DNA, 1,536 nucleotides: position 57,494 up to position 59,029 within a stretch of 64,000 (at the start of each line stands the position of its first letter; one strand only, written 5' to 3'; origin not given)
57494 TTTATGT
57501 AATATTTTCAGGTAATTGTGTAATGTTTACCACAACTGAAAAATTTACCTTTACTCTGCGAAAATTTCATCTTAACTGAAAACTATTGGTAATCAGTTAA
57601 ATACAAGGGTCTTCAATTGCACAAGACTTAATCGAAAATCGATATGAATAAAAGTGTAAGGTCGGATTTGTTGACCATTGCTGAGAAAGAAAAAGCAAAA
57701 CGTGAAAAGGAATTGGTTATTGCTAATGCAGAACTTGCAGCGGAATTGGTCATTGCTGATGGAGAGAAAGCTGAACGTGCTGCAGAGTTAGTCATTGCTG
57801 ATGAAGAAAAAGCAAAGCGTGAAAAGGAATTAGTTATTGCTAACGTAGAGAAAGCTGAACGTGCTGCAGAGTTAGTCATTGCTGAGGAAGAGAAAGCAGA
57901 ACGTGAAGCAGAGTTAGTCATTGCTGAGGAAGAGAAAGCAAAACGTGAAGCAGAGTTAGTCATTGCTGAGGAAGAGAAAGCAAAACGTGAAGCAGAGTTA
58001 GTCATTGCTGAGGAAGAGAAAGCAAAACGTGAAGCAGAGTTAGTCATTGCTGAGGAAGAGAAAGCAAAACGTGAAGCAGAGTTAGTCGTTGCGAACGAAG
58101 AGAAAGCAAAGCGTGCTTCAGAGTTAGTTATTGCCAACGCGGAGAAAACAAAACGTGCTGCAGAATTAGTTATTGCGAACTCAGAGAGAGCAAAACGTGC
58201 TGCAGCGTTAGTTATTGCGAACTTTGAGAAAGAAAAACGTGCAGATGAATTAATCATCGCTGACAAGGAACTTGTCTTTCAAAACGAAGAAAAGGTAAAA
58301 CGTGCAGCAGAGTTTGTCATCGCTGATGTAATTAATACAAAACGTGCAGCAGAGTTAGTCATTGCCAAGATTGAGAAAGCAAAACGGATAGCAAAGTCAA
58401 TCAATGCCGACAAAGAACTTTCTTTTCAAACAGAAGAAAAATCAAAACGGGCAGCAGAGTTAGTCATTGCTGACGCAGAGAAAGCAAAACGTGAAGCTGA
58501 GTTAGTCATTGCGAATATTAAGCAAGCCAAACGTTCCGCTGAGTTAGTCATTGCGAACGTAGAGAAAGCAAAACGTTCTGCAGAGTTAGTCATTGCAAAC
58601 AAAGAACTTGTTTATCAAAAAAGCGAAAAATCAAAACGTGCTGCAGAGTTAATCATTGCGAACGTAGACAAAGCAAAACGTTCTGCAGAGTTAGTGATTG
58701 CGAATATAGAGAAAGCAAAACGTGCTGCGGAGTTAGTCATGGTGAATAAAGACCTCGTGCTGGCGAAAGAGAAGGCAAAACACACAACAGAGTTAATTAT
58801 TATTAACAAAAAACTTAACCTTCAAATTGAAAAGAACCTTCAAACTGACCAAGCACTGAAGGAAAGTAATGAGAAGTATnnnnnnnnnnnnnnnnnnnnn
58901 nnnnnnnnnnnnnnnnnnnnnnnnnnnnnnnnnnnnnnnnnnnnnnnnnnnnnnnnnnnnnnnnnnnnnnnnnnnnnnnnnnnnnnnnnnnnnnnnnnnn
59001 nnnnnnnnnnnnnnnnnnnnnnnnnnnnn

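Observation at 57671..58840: Hybrid histidine kinase whose first 390 residues or so are a 14-residue repeat array (about 27 units, four perfect 42-bp copies)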

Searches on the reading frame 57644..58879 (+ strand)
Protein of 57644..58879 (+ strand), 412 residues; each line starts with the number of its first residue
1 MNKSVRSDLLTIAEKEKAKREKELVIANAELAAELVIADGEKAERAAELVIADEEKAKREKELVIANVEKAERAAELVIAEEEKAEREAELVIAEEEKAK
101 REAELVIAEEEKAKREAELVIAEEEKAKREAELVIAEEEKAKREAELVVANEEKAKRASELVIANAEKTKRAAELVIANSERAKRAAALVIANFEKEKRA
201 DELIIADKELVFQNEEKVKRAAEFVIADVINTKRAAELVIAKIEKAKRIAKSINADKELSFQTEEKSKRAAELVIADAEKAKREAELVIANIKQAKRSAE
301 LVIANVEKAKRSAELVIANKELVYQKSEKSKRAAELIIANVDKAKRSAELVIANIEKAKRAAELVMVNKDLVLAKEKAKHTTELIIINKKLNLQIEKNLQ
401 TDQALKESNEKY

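Call 8: find_homologous_proteins(query=window:57644-58879:+, max_evalue=0.001)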
Query window:57644-58879:+ (412 aa): 4498 proteins with E <= 0.001 among 8000 candidates; the best 120 are listed.
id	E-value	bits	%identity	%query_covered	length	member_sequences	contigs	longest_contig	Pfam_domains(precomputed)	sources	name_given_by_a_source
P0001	3.1e-134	465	79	90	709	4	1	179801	PF08447.19,PF13426.14,PF13188.14,PF08448.17,PF00512.32,PF00989.32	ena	-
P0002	3.7e-111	389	70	85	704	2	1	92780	PF08447.19,PF13426.14,PF13188.14,PF08448.17,PF00512.32,PF00989.32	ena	-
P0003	3.0e-104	367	79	68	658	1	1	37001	PF13596.13,PF08447.19,PF13426.14,PF13188.14,PF12860.14,PF24433.2,PF08448.17,PF00989.32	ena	-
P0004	1.2e-103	365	75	76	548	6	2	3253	PF02518.32,PF00512.32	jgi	-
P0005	1.7e-101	358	78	68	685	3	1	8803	PF02518.32,PF00512.32,PF00072.31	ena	-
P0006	8.2e-98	346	72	74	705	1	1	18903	PF02518.32,PF00512.32,PF00072.31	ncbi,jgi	-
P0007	6.1e-96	339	68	75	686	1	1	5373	PF08447.19,PF08448.17,PF02518.32,PF00512.32,PF00989.32,PF13589.13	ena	-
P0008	3.1e-95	337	69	78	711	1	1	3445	PF02518.32,PF00512.32,PF00072.31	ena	-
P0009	5.8e-95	336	46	91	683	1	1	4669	PF08447.19,PF13426.14,PF24081.2,PF08448.17,PF02518.32,PF00512.32,PF00989.32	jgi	jgi:PAS domain S-box-containing protein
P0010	6.0e-93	330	69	74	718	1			PF02518.32,PF00512.32,PF00072.31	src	-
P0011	5.1e-85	304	66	72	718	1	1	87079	PF02518.32,PF00512.32,PF00072.31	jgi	jgi:signal transduction histidine kinase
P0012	8.5e-85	303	64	50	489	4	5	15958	PF13487.13,PF01966.29,PF00196.26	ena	-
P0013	1.4e-84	302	68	67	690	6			PF02518.32,PF00512.32,PF00072.31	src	-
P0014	1.9e-78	282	77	54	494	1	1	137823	PF24433.2,PF00512.32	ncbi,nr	ncbi:MAG: hypothetical protein IPN68_07155 [Bacteroidetes bacterium]|nr:hypothetical protein [Bacter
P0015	5.6e-78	280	73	55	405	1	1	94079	PF08447.19,PF13426.14,PF13188.14,PF00989.32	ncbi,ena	-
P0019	7.9e-77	277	46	69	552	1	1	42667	PF07228.18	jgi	jgi:serine phosphatase RsbU (regulator of sigma subunit)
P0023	9.8e-71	257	49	65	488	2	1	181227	PF24081.2,PF02518.32,PF00512.32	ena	-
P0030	1.5e-66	243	46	95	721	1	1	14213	PF13426.14,PF13188.14,PF24820.2,PF24081.2,PF08448.17,PF02518.32,PF00512.32,PF00989.32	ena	-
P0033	1.1e-64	237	59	63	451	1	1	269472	PF02518.32,PF00512.32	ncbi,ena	-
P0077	3.0e-56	209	50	67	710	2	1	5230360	PF24081.2,PF00563.26,PF00990.27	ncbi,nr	ncbi:EAL domain-containing protein [Glaciimonas sp. PAMC28666]|nr:EAL domain-containing protein [Gla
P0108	9.9e-53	198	52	65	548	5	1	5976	PF00196.26,PF00072.31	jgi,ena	jgi:FixJ family two-component response regulator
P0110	2.9e-52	196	61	59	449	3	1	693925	PF02518.32,PF00512.32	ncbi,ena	-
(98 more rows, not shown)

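Call 9: search_protein_families(library=pfam, proteins=[P0009, P0023, P0030, P0077, P0012, P0019, P0001], max_evalue=0.01)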
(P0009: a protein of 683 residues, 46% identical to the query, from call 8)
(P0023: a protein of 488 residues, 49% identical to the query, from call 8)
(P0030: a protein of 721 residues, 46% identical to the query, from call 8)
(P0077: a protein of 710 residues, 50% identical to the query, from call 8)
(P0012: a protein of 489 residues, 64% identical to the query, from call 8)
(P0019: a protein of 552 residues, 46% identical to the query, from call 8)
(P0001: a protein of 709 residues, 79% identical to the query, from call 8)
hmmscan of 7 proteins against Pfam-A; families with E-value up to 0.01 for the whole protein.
P0009 (683 aa): 11 families
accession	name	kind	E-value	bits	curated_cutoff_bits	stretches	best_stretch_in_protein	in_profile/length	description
PF02518.31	HATPase_c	-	2.8e-24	86.1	26.4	1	573-681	2-108/111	Histidine kinase-, DNA gyrase B-, and HSP90-like ATPase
PF00989.32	PAS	-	5.8e-15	55.7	22.6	1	22-132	2-113/113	PAS fold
PF00512.31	HisKA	-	1.2e-14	54.6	26.9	1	465-529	3-64/66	His Kinase A (phospho-acceptor) domain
PF13426.13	PAS_9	-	1.4e-13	51.4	27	1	32-133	2-102/103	PAS domain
PF08448.16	PAS_4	-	1.9e-12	47.8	23.1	1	27-136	1-109/110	PAS fold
PF24081.1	PH_SLA1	-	9.3e-08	32.8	27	0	280-340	13-71/91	SLA1-like, PH domain-like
PF08447.18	PAS_3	-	2e-07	31.6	25.6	1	45-128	3-88/89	PAS fold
PF12503.13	CMV_1a_C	-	0.0022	18.4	25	0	262-282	59-79/84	Cucumber mosaic virus 1a protein C terminal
PF08670.17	MEKHLA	-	0.0027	18.1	23.7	1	47-124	55-133/143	MEKHLA domain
PF13596.12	PAS_10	-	0.0033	18.5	22.1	0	46-133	24-106/106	PAS domain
PF13188.13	PAS_8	-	0.0033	17.7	21.8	1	22-72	2-52/65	PAS domain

P0023 (488 aa): 3 families
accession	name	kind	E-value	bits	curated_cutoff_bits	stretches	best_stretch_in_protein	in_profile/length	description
PF02518.31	HATPase_c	-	3.5e-25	89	26.4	1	366-476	1-109/111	Histidine kinase-, DNA gyrase B-, and HSP90-like ATPase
PF00512.31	HisKA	-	3e-11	43.6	26.9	1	259-323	3-64/66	His Kinase A (phospho-acceptor) domain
PF24081.1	PH_SLA1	-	1.3e-05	25.9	27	0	106-132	13-40/91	SLA1-like, PH domain-like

P0030 (721 aa): 12 families
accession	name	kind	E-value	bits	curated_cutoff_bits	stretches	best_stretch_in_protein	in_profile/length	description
PF02518.31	HATPase_c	-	1.4e-26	93.6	26.4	1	611-717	4-108/111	Histidine kinase-, DNA gyrase B-, and HSP90-like ATPase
PF00989.32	PAS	-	4.8e-13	49.6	22.6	1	365-478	1-113/113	PAS fold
PF13426.13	PAS_9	-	6.6e-12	46.1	27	1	375-480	1-103/103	PAS domain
PF00512.31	HisKA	-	1.8e-11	44.4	26.9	1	501-567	2-65/66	His Kinase A (phospho-acceptor) domain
PF13188.13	PAS_8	-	2.9e-07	30.6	21.8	1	365-414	1-47/65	PAS domain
PF08448.16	PAS_4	-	4.6e-07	30.5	23.1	1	371-482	1-109/110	PAS fold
PF24820.1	Diguanyl_cycl_sensor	-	1e-06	29.1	28.1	1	372-472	3-105/109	Diguanylate cyclase-like sensor domain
PF24081.1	PH_SLA1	-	2.1e-06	28.4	27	0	191-219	13-42/91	SLA1-like, PH domain-like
PF14501.12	HATPase_c_5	-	0.00018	21.8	22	1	611-704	4-90/102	GHKL domain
PF21628.3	Gp10-like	-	0.0027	18.4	27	0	21-51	66-96/98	Major coat protein-like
PF13589.12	HATPase_c_3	-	0.006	17.1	25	0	616-676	6-63/137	Histidine kinase-, DNA gyrase B-, and HSP90-like ATPase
PF12503.13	CMV_1a_C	-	0.0066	16.9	25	0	172-192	59-79/84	Cucumber mosaic virus 1a protein C terminal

P0077 (710 aa): 4 families
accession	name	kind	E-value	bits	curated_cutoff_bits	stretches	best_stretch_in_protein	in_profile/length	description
PF00563.25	EAL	-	1e-72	244.8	31.3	1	457-691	3-236/236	EAL domain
PF00990.26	GGDEF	-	1.2e-50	171.9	23.8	1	274-435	1-160/161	Diguanylate cyclase, GGDEF domain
PF24081.1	PH_SLA1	-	1.3e-08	35.5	27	0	178-244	13-78/91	SLA1-like, PH domain-like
PF21628.3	Gp10-like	-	0.0067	17.1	27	0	195-227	64-96/98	Major coat protein-like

P0012 (489 aa): 5 families
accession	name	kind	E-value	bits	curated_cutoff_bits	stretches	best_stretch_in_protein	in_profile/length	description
PF13487.12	HD_5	-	3.2e-29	102.3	27.2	1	324-467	31-169/170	HD domain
PF01966.28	HD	-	1.7e-18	67.4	22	1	300-436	2-115/116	HD domain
PF00196.25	GerE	-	2.9e-14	52.8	23.5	1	7-60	2-55/57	Bacterial regulatory proteins, luxR family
PF13384.12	HTH_23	-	0.0033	17.6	24.6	0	18-40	13-35/50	Homeodomain-like domain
PF00619.27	CARD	-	0.009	16.5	23.9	0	64-95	35-66/85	Caspase recruitment domain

P0019 (552 aa): 2 families
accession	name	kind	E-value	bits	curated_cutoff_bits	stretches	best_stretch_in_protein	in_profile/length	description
PF07228.17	SpoIIE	-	1.6e-18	67.8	25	1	354-551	3-190/192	Stage II sporulation protein E (SpoIIE)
PF24081.1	PH_SLA1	-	0.00082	20.1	27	0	250-309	13-72/91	SLA1-like, PH domain-like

P0001 (709 aa): 9 families
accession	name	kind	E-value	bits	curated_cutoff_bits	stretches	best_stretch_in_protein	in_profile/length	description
PF00512.31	HisKA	-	1.6e-20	73.4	26.9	1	625-690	2-66/66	His Kinase A (phospho-acceptor) domain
PF13426.13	PAS_9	-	5.3e-18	65.6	27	2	507-603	2-103/103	PAS domain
PF00989.32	PAS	-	1.8e-13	50.9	22.6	1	500-592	5-99/113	PAS fold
PF08447.18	PAS_3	-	1.4e-11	44.9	25.6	1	519-588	2-74/89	PAS fold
PF08448.16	PAS_4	-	1.2e-10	42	23.1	1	503-606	2-110/110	PAS fold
PF13188.13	PAS_8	-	4.5e-08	33.1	21.8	1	500-548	5-53/65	PAS domain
PF12860.13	PAS_7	-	0.00015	22.3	27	0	503-608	2-114/115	PAS fold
PF24433.1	DUF7556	-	0.00026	20.8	27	0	290-317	9-36/56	Family of unknown function (DUF7556)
PF16191.10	E1_4HB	-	0.0012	19.2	25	0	218-251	3-36/70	Ubiquitin-activating enzyme E1 four-helix bundle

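Call 13: search_solved_structures(query=window:57644-58879:+, max_evalue=1, show_alignments=2)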
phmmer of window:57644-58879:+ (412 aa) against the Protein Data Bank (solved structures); distinct sequences matched with E-value up to 1: 2.
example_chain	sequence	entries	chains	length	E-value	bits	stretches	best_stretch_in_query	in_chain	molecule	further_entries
7bpn_A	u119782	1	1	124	0.078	15.4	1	213-300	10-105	NF7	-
4rzp_A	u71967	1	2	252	0.28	13.6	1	15-194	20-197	Engineered Protein OR366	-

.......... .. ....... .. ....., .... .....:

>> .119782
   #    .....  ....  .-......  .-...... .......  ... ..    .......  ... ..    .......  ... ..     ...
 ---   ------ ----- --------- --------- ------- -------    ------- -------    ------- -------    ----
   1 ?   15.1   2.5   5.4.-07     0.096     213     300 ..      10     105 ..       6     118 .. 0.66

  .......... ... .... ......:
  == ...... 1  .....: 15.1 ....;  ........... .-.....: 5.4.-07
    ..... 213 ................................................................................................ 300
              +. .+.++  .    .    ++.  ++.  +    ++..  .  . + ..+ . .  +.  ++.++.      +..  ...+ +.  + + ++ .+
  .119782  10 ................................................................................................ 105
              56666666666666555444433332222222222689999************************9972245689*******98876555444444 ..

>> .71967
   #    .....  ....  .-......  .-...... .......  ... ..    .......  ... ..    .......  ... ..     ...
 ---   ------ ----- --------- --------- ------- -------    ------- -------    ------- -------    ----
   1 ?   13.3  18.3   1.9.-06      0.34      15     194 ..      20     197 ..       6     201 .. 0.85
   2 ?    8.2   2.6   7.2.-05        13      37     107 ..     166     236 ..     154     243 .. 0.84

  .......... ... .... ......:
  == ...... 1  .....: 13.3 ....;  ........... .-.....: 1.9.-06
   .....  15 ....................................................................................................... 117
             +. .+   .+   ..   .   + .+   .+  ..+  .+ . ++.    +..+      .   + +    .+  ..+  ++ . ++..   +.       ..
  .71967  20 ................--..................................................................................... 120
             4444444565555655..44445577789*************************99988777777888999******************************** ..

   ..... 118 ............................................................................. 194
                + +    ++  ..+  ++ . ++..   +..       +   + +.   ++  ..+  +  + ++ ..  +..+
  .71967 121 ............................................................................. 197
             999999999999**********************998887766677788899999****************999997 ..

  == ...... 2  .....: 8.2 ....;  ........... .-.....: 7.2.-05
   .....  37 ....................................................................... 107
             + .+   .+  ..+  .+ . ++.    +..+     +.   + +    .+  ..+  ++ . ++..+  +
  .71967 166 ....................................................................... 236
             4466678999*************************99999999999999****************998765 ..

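Call 17: find_encoding_contigs(protein=P0001, flank=6000, max_places=3)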
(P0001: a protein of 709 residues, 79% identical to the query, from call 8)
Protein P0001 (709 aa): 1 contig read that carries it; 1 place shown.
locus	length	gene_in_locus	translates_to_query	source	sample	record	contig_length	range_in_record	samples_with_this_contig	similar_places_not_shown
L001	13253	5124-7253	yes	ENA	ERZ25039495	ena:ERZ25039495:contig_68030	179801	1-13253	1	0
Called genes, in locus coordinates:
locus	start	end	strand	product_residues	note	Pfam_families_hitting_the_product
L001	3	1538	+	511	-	?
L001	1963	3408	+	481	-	PF01339:CheB_methylest, PF03705:CheR_N, PF01739:CheR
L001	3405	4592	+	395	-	PF28159:CEP89 (weak), PF08448:PAS_4 (faint), PF13596:PAS_10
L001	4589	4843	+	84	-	-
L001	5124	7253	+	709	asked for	PF13188:PAS_8 (faint), PF00989:PAS, PF08448:PAS_4, PF13426:PAS_9, PF08447:PAS_3 (weak), PF00512:HisKA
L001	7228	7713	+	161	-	PF02518:HATPase_c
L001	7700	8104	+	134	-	PF00072:Response_reg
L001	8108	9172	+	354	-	PF00512:HisKA (weak)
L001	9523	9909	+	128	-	PF09345:SiaC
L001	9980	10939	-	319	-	PF00480:ROK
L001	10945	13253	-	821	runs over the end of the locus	PF02901:PFL-like, PF01228:Gly_radical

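Call 31: search_protein_representatives(protein=window:57644-58879:+)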
Query: 412 residues. Proteins with E-value up to 0.001 (for the whole library): 1164; up to 1e-10: 573; up to 1e-30: 120. The best 150 are listed.
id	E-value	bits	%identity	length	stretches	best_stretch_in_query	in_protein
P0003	9.6e-105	366.7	81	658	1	143-412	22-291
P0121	2.4e-94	332.6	66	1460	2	217-412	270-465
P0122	9.8e-93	327.3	65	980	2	101-365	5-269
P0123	1.5e-89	316.8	72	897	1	145-412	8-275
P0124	2.6e-88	312.7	57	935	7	160-342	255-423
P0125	2.3e-80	286.6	61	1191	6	160-340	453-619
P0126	7.6e-78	278.4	58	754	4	160-372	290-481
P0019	2.5e-77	276.6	52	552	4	165-339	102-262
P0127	1.5e-74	267.5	60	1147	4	171-345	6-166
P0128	5.3e-69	249.3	54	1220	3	132-404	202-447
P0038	1.8e-63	231.1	57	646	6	160-340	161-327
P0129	7.0e-62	225.9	65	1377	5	160-280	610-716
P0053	3.6e-60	220.3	62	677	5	160-343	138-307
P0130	1.3e-59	218.4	60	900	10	160-228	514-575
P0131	1.3e-59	218.4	57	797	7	184-371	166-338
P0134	3.7e-54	200.5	62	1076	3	160-343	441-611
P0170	7.5e-42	160.1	28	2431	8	5-188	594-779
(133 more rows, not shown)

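Call 49: list_cluster_members(proteins=[P0121, P0124, P0125, P0128, P0129, P0170, P0012, P0108, P0127, P0134])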
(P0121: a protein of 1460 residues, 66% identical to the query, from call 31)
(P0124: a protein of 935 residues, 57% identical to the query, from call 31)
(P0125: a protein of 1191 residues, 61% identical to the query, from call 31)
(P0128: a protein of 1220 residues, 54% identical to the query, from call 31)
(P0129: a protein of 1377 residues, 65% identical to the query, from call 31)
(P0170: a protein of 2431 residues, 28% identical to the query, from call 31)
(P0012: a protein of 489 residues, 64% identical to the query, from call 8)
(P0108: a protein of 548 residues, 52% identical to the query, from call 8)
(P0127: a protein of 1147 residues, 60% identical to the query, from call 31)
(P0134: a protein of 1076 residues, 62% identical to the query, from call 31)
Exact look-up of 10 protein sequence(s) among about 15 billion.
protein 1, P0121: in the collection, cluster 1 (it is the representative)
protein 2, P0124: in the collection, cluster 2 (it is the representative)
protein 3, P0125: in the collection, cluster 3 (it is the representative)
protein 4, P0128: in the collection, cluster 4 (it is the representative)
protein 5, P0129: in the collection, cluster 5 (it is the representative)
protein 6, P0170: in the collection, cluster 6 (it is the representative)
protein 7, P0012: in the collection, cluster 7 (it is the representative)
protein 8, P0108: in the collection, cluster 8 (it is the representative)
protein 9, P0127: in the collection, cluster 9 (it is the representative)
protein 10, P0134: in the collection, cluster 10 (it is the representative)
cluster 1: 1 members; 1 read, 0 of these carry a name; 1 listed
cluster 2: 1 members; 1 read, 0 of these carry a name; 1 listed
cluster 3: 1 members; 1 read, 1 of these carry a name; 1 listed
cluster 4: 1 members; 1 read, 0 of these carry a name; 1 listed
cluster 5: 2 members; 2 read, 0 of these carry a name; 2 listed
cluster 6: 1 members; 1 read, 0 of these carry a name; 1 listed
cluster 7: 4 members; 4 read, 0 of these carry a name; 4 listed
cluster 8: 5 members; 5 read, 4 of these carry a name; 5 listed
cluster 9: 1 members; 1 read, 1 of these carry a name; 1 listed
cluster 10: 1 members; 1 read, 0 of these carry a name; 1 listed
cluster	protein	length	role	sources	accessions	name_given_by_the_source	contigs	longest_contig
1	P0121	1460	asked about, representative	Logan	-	-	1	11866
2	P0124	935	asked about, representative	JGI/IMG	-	-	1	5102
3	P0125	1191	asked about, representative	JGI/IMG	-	PAS domain S-box-containing protein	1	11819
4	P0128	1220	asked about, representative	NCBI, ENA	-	-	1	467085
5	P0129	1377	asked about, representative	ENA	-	-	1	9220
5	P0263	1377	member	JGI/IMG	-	-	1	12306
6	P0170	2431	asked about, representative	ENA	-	-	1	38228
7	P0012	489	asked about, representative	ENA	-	-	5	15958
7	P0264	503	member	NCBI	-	-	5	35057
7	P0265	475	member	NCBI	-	-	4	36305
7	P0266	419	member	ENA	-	-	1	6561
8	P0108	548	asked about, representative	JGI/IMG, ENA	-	FixJ family two-component response regulator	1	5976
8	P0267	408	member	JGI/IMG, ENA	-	FixJ family two-component response regulator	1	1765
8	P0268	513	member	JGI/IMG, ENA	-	FixJ family two-component response regulator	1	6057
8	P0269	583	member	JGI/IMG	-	FixJ family two-component response regulator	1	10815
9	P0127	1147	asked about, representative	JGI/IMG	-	signal transduction histidine kinase/CheY-like chemotaxis protein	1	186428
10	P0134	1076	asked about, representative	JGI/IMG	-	-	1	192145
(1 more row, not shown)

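Call 52: search_protein_families(library=ncbifam, proteins=[window:57644-58879:+], max_evalue=1)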
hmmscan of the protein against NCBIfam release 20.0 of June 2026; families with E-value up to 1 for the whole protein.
window:57644-58879:+ (412 aa): 1 family
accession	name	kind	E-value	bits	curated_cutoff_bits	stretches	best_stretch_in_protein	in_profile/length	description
NF053700.1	bfi2_fam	equivalog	0.65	9.4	350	0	146-197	229-281/294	Bf21 family immunity protein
